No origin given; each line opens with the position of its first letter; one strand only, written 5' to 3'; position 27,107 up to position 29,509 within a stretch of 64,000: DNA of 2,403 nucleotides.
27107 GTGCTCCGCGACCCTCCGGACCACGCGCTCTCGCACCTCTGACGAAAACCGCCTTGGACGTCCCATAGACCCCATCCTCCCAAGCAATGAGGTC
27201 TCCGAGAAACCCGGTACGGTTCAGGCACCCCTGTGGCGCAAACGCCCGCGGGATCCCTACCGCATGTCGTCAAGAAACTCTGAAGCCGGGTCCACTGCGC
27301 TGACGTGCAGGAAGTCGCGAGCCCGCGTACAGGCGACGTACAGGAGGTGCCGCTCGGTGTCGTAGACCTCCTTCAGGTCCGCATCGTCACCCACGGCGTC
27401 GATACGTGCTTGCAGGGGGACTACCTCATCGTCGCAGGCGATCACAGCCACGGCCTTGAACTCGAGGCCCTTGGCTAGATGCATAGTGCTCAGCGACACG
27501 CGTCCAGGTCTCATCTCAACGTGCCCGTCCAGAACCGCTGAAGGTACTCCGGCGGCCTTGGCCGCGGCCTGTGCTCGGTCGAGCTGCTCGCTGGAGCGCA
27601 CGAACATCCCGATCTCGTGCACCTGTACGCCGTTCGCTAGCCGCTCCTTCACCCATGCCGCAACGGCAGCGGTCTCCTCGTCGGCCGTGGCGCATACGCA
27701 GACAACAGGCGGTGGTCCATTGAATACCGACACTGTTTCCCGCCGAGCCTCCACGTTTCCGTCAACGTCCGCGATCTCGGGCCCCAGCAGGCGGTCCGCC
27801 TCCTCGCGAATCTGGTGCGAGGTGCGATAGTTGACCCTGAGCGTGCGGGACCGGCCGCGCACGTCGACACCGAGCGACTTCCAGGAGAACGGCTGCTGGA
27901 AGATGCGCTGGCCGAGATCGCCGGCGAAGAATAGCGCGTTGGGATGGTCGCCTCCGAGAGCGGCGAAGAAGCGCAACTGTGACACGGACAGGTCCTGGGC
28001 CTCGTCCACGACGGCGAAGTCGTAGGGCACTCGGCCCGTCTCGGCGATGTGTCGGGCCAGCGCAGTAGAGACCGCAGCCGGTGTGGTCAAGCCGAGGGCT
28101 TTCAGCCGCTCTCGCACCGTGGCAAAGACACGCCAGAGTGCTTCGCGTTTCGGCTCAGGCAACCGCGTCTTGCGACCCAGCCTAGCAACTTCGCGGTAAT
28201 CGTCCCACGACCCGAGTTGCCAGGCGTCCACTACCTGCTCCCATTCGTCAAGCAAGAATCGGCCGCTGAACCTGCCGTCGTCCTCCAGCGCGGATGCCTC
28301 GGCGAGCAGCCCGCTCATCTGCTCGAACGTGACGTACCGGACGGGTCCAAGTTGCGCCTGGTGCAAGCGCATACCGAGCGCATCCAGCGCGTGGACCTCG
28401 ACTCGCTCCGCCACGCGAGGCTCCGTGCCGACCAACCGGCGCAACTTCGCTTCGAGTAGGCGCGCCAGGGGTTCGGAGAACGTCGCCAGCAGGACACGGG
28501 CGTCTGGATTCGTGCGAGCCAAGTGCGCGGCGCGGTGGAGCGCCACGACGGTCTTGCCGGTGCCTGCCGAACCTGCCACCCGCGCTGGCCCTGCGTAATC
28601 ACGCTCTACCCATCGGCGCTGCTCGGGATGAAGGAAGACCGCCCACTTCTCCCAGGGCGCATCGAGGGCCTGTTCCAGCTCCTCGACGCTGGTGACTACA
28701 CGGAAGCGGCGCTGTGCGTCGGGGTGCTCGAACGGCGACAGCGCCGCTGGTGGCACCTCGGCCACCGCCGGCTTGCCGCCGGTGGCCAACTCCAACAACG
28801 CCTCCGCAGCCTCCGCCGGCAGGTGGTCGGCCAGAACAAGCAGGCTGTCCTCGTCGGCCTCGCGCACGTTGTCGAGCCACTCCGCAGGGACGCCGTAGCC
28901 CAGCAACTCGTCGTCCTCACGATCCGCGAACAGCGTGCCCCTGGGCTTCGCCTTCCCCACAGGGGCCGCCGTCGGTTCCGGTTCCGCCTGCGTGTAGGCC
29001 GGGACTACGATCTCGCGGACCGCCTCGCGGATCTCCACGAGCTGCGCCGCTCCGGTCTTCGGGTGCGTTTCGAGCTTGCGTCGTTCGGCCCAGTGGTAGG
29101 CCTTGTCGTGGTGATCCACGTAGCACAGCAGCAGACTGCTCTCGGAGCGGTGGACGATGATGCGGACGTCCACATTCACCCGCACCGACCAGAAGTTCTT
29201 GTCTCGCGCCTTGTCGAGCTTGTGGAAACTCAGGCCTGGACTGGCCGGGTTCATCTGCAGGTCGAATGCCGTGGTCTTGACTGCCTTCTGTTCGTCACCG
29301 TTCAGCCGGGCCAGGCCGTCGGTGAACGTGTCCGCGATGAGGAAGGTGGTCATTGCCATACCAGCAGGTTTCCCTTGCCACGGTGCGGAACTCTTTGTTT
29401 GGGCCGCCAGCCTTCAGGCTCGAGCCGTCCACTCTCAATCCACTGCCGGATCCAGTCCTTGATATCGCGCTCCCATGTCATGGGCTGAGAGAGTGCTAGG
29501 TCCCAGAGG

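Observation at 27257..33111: Cassette A: (truncated) N6/N4 MTase, three-Cys Gp37/Gp68, TcmP and a RelE-fold::UvrD helicase; candidate undescribed modification/defence module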

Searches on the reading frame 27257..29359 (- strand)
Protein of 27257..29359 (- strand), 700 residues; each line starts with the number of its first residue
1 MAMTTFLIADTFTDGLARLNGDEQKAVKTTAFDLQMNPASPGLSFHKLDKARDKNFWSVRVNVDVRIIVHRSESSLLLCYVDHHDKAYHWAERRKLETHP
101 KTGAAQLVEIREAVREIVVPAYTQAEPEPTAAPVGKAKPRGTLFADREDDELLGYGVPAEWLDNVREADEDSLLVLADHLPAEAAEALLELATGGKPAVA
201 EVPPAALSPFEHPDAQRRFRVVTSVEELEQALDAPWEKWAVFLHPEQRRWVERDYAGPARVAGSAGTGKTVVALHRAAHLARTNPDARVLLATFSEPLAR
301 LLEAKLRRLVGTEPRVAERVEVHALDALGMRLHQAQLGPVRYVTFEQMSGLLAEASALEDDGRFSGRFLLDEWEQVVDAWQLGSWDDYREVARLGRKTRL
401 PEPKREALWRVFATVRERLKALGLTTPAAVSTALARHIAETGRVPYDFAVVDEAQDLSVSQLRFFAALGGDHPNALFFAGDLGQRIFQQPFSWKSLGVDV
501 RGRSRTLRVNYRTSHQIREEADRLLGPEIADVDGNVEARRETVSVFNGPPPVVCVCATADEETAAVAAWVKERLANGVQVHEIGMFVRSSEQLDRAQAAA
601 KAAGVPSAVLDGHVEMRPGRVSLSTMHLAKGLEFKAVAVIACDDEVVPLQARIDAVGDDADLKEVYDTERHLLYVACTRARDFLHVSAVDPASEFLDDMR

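Call 5: search_protein_families(library=pfam, proteins=[window:27257-29359:-], max_evalue=0.01)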
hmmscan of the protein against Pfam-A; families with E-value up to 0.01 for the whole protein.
window:27257-29359:- (700 aa): 11 families
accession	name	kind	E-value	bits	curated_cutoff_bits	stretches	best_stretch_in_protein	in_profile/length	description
PF13361.12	UvrD_C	-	3.5e-16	60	25.6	1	616-688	283-347/350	UvrD-like helicase C-terminal domain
PF00580.27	UvrD-helicase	-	4.5e-16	59.8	23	2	244-332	2-89/271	UvrD/REP helicase N-terminal domain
PF13245.12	AAA_19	-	1.1e-08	35.7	25.1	1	258-486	13-130/134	AAA domain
PF13538.12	UvrD_C_2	-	3.6e-07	30.4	27.4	1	658-685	21-50/52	UvrD-like helicase C-terminal domain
PF13401.12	AAA_22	-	0.00018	22.2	27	0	409-478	52-120/130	AAA domain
PF13481.12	AAA_25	-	0.00018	21.6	27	1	244-308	18-93/195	AAA domain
PF09848.15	SLFN-g3_helicase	-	0.00042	20.1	24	1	261-308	6-53/354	Schlafen group 3, DNA/RNA helicase domain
PF05015.19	HigB-like_toxin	-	0.0036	18.2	27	1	40-84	48-91/91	RelE-like toxin of type II toxin-antitoxin system HigB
PF13604.12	AAA_30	-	0.0038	17.4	27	0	243-305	2-65/191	AAA domain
PF01443.25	Viral_helicase1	-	0.0054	17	21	0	623-686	179-226/228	Viral superfamily 1 RNA helicase core domain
PF13191.12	AAA_16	-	0.0096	16.9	32.6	0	261-471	29-158/167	AAA ATPase domain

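Call 6: search_protein_families(library=ncbifam, proteins=[window:27257-29359:-], max_evalue=0.01)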
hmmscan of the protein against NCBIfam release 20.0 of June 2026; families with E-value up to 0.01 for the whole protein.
window:27257-29359:- (700 aa): 15 families
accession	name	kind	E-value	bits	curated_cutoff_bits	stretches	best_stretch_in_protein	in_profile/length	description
TIGR01073.1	pcrA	equivalog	4.6e-16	58.3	911.2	2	618-687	546-608/725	DNA helicase PcrA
NF041254.1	motor_HelR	exception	3.8e-13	48.6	750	2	250-285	195-230/706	RNA polymerase recycling motor ATPase HelR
TIGR01074.1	rep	equivalog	4.7e-13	48.3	951.45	1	618-688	549-611/668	DNA helicase Rep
NF041464.1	HelD_BACSU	equivalog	1e-11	43.5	419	1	450-699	551-774/779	RNA polymerase recycling motor HelD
NF008743.0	PRK11773.1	equivalog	4.7e-11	41.8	965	1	618-687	551-613/720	DNA helicase II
NF041258.1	motor_HelR_2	exception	1.8e-10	39.7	1100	2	245-284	173-212/713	RNA polymerase recycling motor ATPase HelR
NF041465.1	HelD_MYCSM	equivalog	2e-10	39.4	1051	2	436-573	509-641/719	RNA polymerase recycling motor HelD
TIGR01075.1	uvrD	equivalog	2.6e-10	39.3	1144.45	1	611-688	539-609/715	DNA helicase II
NF008276.0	PRK11054.1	equivalog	4.5e-10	38.7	543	0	621-698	589-672/684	DNA helicase IV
NF008172.0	PRK10919.1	equivalog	3.9e-08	32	1168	1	619-684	550-607/673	DNA helicase Rep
TIGR00609.1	recB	equivalog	1.2e-07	30.2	696.05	1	435-526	361-456/1175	exodeoxyribonuclease V subunit beta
NF053713.1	helicas_STM2767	equivalog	4.7e-05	22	550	0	258-305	191-238/665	STM2767 family DEAD/DEAH box helicase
TIGR02785.1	addA_Gpos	equivalog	0.0028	15.5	707.65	0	438-488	381-433/1234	helicase-exonuclease AddAB subunit AddA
TIGR02784.1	addA_alphas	equivalog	0.0063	14.9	860.75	0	666-689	847-870/1138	double-strand break repair helicase AddA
NF010485.0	PRK13909.1-2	equivalog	0.0076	14.5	650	0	450-594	336-485/909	RecB-like helicase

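Call 7: search_protein_families(library=padloc, proteins=[window:27257-29359:-], max_evalue=0.01)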
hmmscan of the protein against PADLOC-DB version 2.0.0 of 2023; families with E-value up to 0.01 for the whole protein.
window:27257-29359:- (700 aa): 38 families (the best 25 are shown)
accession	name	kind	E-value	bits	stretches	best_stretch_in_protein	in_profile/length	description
PDLC01087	C3a187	-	3.1e-27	93.6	1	255-696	209-550/559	NERD+UvrD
PDLC00132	GajB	-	3.9e-24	83.3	3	437-525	206-299/625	UrvD helicase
PDLC00117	GajB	-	6.6e-20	69.1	2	615-686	509-572/604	UrvD helicase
PDLC00114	GajB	-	1.3e-18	65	2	437-610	207-381/635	UrvD helicase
PDLC03802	RTasHel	-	9.9e-16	55.7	2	445-608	192-340/675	DRT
PDLC00104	GajB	-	6.8e-13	46.2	2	256-488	15-206/574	UrvD helicase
PDLC00108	GajB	-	8.6e-12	42.7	2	448-604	61-216/445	UrvD helicase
PDLC00130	GajB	-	2.6e-11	40.5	1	621-687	509-567/589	UrvD helicase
PDLC00123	GajB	-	6.4e-11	39.6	1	583-684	404-503/540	UrvD helicase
PDLC00129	GajB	-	8e-11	39.2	1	445-545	226-327/594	UrvD helicase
PDLC00127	GajB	-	1e-09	35.5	1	621-686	506-564/594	UrvD helicase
PDLC00103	GajB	-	1.1e-09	35.7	1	437-592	203-358/612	UrvD helicase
PDLC00106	GajB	-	1.9e-08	31.3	1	245-327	6-91/577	UrvD helicase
PDLC00121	GajB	-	6.7e-08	29.5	1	443-488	200-242/565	UrvD helicase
PDLC00135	GajB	-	6.8e-08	29.9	1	613-697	505-588/603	UrvD helicase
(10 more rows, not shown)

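Call 31: find_homologous_proteins(query=window:27257-29359:-, max_evalue=1e-10)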
Query window:27257-29359:- (700 aa): 8000 proteins with E <= 1e-10 among 8000 candidates; the best 120 are listed.
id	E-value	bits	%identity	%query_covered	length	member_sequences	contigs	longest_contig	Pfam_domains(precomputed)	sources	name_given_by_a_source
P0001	0.0e+0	1471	95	100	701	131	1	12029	PF13538.13,PF13361.13,PF13245.13,PF00580.28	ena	-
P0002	0.0e+0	1176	74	99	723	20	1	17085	PF13538.13,PF13361.13,PF13245.13,PF00580.28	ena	-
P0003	0.0e+0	1159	95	78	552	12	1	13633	PF13538.13,PF13361.13,PF13245.13,PF00580.28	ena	-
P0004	0.0e+0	1116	71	99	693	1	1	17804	PF13538.13,PF13361.13,PF13245.13,PF00580.28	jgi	jgi:hypothetical protein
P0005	0.0e+0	1113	72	99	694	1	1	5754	PF13538.13,PF13361.13,PF13245.13,PF13401.13,PF09848.16,PF00580.28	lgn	-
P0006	0.0e+0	1112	71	99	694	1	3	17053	PF13538.13,PF13361.13,PF13245.13,PF00580.28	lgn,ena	-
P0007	0.0e+0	1109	71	99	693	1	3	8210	PF13538.13,PF13361.13,PF13245.13,PF00580.28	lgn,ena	-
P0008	0.0e+0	1105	70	99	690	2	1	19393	PF13538.13,PF13361.13,PF13245.13,PF00580.28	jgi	jgi:mRNA-degrading endonuclease RelE of RelBE toxin-antitoxin system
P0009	0.0e+0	1105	70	99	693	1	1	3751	PF13538.13,PF13361.13,PF13245.13,PF00580.28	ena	-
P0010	0.0e+0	1104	70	99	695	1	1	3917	PF13538.13,PF13361.13,PF13245.13,PF00580.28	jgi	jgi:Rad3-related DNA helicase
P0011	0.0e+0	1104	70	99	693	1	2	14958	PF13538.13,PF13361.13,PF13245.13,PF00580.28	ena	-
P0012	0.0e+0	1104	69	99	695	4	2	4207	PF13538.13,PF13361.13,PF13245.13,PF00580.28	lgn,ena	-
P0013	0.0e+0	1104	70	99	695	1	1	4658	PF13538.13,PF13361.13,PF13245.13,PF00580.28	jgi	jgi:hypothetical protein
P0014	0.0e+0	1103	70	99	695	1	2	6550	PF13538.13,PF13361.13,PF13245.13,PF00580.28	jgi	jgi:hypothetical protein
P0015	0.0e+0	1103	70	99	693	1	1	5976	PF13538.13,PF13361.13,PF13245.13,PF00580.28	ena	-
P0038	0.0e+0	1097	70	99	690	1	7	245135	PF13538.13,PF13361.13,PF13245.13,PF00580.28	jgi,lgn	jgi:mRNA-degrading endonuclease RelE of RelBE toxin-antitoxin system/Rad3-related DNA helicase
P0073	0.0e+0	1088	70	99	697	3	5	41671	PF13538.13,PF13361.13,PF13245.13,PF00580.28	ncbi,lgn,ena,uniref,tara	ncbi:UvrD-helicase domain-containing protein [uncultured Parvibaculum sp.]|uniref:UvrD-helicase doma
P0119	0.0e+0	1080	69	99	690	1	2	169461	PF13538.13,PF13361.13,PF13245.13,PF00580.28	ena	-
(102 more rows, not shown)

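Call 32: find_encoding_contigs(protein=P0038, flank=7000, max_places=4)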
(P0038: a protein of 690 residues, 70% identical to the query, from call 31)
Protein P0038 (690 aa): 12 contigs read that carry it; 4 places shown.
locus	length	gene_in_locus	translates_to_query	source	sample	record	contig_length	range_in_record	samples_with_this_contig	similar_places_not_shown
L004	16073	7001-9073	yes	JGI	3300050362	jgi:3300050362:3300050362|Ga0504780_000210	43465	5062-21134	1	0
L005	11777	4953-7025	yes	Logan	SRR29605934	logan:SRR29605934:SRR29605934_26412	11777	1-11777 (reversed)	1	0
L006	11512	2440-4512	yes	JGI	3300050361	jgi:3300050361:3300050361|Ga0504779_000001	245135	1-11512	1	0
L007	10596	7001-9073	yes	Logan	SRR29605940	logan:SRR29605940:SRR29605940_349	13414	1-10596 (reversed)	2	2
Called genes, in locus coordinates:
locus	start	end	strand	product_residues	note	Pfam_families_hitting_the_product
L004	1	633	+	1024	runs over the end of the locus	PF04851:ResIII, PF19778:RE_endonuc (faint)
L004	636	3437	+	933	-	PF01555:N6_N4_Mtase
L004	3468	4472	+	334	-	PF20720:nSTAND3 (weak), PF00004:AAA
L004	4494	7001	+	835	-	PF27160:Y4kK_N, PF00082:Peptidase_S8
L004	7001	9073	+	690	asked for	PF00580:UvrD-helicase, PF13245:AAA_19, PF13361:UvrD_C, PF13538:UvrD_C_2 (faint)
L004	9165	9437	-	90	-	-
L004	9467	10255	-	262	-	-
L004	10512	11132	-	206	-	-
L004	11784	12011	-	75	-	PF12728:HTH_17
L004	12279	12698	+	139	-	PF20432:Xre-like-HTH, PF09722:Xre_MbcA_ParS_C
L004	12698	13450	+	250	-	PF08808:RES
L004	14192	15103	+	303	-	-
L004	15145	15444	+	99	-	-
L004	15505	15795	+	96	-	-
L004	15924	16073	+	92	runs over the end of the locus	-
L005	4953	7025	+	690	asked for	PF00580:UvrD-helicase, PF13245:AAA_19, PF13361:UvrD_C, PF13538:UvrD_C_2 (faint)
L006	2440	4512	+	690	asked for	PF00580:UvrD-helicase, PF13245:AAA_19, PF13361:UvrD_C, PF13538:UvrD_C_2 (faint)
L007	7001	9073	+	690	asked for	PF00580:UvrD-helicase, PF13245:AAA_19, PF13361:UvrD_C, PF13538:UvrD_C_2 (faint)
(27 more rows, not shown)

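Call 33: find_encoding_contigs(protein=P0073, flank=7000, max_places=3)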
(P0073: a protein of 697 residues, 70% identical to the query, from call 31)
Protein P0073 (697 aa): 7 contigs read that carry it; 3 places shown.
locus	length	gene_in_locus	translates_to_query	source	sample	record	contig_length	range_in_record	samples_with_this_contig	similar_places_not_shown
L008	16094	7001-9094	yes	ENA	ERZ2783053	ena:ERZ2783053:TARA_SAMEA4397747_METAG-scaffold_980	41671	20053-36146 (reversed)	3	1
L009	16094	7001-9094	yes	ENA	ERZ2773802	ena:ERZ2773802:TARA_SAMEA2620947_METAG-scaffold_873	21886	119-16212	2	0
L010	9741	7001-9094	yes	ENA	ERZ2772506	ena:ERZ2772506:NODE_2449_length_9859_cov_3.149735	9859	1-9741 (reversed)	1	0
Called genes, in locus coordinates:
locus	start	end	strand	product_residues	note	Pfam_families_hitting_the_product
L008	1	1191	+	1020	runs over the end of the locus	PF04851:ResIII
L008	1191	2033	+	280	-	-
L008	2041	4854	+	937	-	PF01555:N6_N4_Mtase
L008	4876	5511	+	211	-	-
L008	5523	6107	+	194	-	-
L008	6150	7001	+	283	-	PF13391:HNH_2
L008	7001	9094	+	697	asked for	PF00580:UvrD-helicase, PF13245:AAA_19 (weak), PF13361:UvrD_C, PF13538:UvrD_C_2 (faint)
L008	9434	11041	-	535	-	PF00072:Response_reg, PF00158:Sigma54_activat, PF14532:Sigma54_activ_2, PF07728:AAA_5 (weak), PF25601:AAA_lid_14, PF02954:HTH_8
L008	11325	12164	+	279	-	PF00691:OmpA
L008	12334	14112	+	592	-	PF08439:Peptidase_M3_N, PF01432:Peptidase_M3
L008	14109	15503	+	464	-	PF03109:ABC1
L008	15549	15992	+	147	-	PF03061:4HBT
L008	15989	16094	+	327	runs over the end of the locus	PF12146:Hydrolase_4, PF00561:Abhydrolase_1, PF12697:Abhydrolase_6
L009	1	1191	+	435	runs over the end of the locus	?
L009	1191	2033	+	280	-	-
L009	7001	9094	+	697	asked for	PF00580:UvrD-helicase, PF13245:AAA_19 (weak), PF13361:UvrD_C, PF13538:UvrD_C_2 (faint)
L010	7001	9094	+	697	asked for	PF00580:UvrD-helicase, PF13245:AAA_19 (weak), PF13361:UvrD_C, PF13538:UvrD_C_2 (faint)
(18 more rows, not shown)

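Call 34: find_encoding_contigs(protein=P0119, flank=7000, max_places=2)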
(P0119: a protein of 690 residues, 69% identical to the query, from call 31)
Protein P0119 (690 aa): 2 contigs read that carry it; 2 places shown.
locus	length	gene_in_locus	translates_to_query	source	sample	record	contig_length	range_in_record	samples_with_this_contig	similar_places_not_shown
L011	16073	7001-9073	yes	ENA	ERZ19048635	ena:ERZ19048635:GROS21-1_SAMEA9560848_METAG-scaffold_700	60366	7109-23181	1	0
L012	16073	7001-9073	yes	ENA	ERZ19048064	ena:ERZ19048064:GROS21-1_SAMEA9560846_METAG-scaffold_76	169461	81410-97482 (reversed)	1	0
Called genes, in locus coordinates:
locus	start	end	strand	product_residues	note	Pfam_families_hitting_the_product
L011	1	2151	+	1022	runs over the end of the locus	PF04851:ResIII, PF19778:RE_endonuc (weak)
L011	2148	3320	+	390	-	PF17761:DUF1016_N, PF06250:YhcG_C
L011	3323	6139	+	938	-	PF01555:N6_N4_Mtase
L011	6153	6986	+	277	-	PF08867:FRG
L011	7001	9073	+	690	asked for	PF13538:UvrD_C_2 (faint), PF00580:UvrD-helicase, PF13245:AAA_19 (weak), PF13361:UvrD_C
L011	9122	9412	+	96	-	-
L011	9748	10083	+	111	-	PF05717:TnpB_IS66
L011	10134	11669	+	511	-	PF03050:DDE_Tnp_IS66, PF13817:DDE_Tnp_IS66_C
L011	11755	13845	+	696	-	PF13620:CarboxypepD_reg (faint), PF01436:NHL (faint)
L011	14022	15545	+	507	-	PF00004:AAA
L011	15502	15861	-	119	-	-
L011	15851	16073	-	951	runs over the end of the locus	PF08751:TrwC, PF13245:AAA_19, PF13604:AAA_30, PF01443:Viral_helicase1 (weak)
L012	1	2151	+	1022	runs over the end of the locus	PF04851:ResIII, PF19778:RE_endonuc (weak)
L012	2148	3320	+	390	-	PF17761:DUF1016_N, PF06250:YhcG_C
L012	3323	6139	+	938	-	PF01555:N6_N4_Mtase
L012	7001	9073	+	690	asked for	PF13538:UvrD_C_2 (faint), PF00580:UvrD-helicase, PF13245:AAA_19 (weak), PF13361:UvrD_C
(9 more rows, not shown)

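Call 37: search_protein_families(library=padloc, proteins=[L004:3468-4472:+, L004:4494-7001:+, L008:1191-2033:+, L008:4876-5511:+, L008:5523-6107:+, L008:6150-7001:+, L011:2148-3320:+, L011:6153-6986:+], max_evalue=0.00001)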
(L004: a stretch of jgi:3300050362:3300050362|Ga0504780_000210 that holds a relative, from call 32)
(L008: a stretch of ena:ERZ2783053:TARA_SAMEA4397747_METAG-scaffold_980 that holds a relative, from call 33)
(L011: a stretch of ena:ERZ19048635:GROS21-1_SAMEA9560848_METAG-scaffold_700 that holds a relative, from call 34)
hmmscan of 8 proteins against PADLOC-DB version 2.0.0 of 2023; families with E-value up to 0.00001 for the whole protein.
L004:3468-4472:+ (334 aa): 6 families
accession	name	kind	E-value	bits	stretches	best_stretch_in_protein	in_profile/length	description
PDLC02196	IetA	-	7.8e-77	257.2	1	3-326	3-325/374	-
PDLC04232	IetA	-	1.3e-71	239.8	1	1-324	1-318/330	-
PDLC02195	IetA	-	2.8e-60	202.7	1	5-313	5-327/395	-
PDLC04231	IetA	-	5.4e-39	132.6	1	1-264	1-258/262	-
PDLC00914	TRIP13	-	1.1e-13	49.3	1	78-281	25-246/302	TRIP13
PDLC00915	TRIP13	-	2.3e-12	45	1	105-283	50-241/302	TRIP13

L004:4494-7001:+ (835 aa): 5 families
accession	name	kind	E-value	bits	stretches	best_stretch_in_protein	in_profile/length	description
PDLC02198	IetS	-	9.3e-37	124.4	1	76-832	61-784/795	-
PDLC04233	IetS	-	5.1e-26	89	1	274-833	292-850/855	-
PDLC02197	IetS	-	1.9e-23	80.7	1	223-648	199-579/749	-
PDLC02199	IetS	-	3.8e-16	56.4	1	273-648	304-648/826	-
PDLC02201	IetS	-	1e-10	38.5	1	275-646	245-568/781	-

L008:1191-2033:+ (280 aa): 0 families

L008:4876-5511:+ (211 aa): 0 families

L008:5523-6107:+ (194 aa): 0 families

L008:6150-7001:+ (283 aa): 1 family
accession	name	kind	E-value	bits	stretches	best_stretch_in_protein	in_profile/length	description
PDLC04132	HNH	-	3e-08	31.1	1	157-272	149-268/286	-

L011:2148-3320:+ (390 aa): 28 families (the best 25 are shown)
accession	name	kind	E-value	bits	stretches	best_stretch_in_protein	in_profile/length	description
PDLC04831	PDC-S02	-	3.3e-127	422.7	2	141-384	98-339/346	-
PDLC04795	PDC-S02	-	5.2e-126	418.6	1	5-383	19-351/357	-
PDLC04810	PDC-S02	-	1.7e-117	390.7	1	6-383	7-351/355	-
PDLC04807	PDC-S02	-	3.5e-82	274.4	1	6-372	9-325/351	-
PDLC04803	PDC-S02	-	1.4e-81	272.1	1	78-380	10-262/269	-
PDLC04826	PDC-S02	-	3.7e-71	237.3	1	5-261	6-216/222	-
PDLC04822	PDC-S02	-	3.1e-64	215.4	1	24-342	24-292/294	-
PDLC04813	PDC-S02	-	4.8e-63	210.2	1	217-383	3-169/175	-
PDLC04811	PDC-S02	-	3.9e-48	161.5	2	4-111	6-113/172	-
PDLC04827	PDC-S02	-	1.7e-47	160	1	1-274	1-231/234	-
PDLC04820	PDC-S02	-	5.1e-45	152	2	150-370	124-312/332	-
PDLC04804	PDC-S02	-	1e-39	134.3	2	9-105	10-107/203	-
PDLC04800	PDC-S02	-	5.3e-37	125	1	6-111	7-112/129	-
PDLC04798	PDC-S02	-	7.5e-34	115.7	1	224-374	53-205/222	-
PDLC01464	PD_DExK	-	1.6e-27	94.4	1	158-295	7-126/126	"CAS-I,CAS-II,CAS-III,CAS-IV,CAS-V,CAS-VI; associated"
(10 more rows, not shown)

L011:6153-6986:+ (277 aa): 13 families
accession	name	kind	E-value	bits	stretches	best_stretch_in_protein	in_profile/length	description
PDLC04933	PDC-S15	-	1.1e-99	331.5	1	4-273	8-283/286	-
PDLC04936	PDC-S15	-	2.5e-97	323.9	1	5-271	24-297/300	-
PDLC04930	PDC-S15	-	1.3e-66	223.2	1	4-276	5-285/380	-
PDLC04938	PDC-S15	-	4.6e-36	122.7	2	4-127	44-170/276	-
PDLC04927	PDC-S15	-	6.3e-36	122.1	1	5-275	15-307/422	-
PDLC04939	PDC-S15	-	2.7e-30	103.7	1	5-127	9-129/487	-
PDLC04926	PDC-S15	-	1.2e-24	85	1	23-258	31-282/300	-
PDLC04937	PDC-S15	-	1.7e-19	68.4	2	18-125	29-147/254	-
PDLC04929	PDC-S15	-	3.9e-12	44.7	1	15-112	19-131/308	-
PDLC04931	PDC-S15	-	1.4e-09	36.2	0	81-126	133-178/282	-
PDLC04932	PDC-S15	-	4.9e-09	34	1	74-265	109-314/324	-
PDLC04940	PDC-S15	-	1e-08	33.1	0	80-113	129-162/280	-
PDLC04934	PDC-S15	-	3.1e-08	31.1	0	19-105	54-149/416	-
